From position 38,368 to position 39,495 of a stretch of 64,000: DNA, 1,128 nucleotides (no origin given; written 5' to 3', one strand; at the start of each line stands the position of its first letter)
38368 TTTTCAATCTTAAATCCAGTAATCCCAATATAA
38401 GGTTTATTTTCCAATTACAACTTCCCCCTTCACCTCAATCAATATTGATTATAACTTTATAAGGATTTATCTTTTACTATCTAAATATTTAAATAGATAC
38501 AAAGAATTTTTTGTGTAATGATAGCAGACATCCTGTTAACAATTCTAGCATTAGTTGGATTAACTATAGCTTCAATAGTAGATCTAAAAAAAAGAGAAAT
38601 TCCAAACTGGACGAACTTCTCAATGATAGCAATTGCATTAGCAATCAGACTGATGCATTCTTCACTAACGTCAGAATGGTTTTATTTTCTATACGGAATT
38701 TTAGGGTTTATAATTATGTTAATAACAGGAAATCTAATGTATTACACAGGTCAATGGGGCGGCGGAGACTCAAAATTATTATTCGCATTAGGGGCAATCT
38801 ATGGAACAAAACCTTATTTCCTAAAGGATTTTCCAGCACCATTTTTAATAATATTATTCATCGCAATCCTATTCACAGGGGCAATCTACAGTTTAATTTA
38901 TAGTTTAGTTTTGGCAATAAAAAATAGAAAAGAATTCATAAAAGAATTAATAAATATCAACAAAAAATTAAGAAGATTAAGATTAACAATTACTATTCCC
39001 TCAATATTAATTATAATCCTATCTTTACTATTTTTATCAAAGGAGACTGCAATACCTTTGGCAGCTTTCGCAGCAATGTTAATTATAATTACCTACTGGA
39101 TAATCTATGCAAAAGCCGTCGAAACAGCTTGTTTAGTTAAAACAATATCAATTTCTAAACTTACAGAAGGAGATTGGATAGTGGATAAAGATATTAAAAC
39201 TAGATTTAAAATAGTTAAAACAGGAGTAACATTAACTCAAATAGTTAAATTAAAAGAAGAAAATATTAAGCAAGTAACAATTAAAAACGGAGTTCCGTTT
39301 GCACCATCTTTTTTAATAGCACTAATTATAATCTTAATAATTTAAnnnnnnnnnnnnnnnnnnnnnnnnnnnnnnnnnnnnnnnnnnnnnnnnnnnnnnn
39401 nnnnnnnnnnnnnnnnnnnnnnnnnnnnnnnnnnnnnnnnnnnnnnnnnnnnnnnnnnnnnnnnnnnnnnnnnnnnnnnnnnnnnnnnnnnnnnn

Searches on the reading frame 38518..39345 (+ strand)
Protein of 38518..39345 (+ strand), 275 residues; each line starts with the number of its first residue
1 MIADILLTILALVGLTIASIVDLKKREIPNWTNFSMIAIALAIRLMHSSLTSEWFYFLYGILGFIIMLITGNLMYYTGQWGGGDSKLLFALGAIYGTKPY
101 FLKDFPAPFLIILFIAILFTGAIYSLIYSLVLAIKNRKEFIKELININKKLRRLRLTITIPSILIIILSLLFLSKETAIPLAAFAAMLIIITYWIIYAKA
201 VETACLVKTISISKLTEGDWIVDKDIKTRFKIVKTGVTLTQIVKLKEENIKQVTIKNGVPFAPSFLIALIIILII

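Call 7: search_protein_families(library=pfam, max_evalue=0.01, proteins=[window:38518-39345:+])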
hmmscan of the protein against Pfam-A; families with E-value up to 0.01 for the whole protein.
window:38518-39345:+ (275 aa): 1 family
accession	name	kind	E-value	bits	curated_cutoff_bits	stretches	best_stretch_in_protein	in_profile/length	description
PF01478.23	Peptidase_A24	-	4.6e-15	56.4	26.5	1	10-125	2-103/104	Type IV leader peptidase family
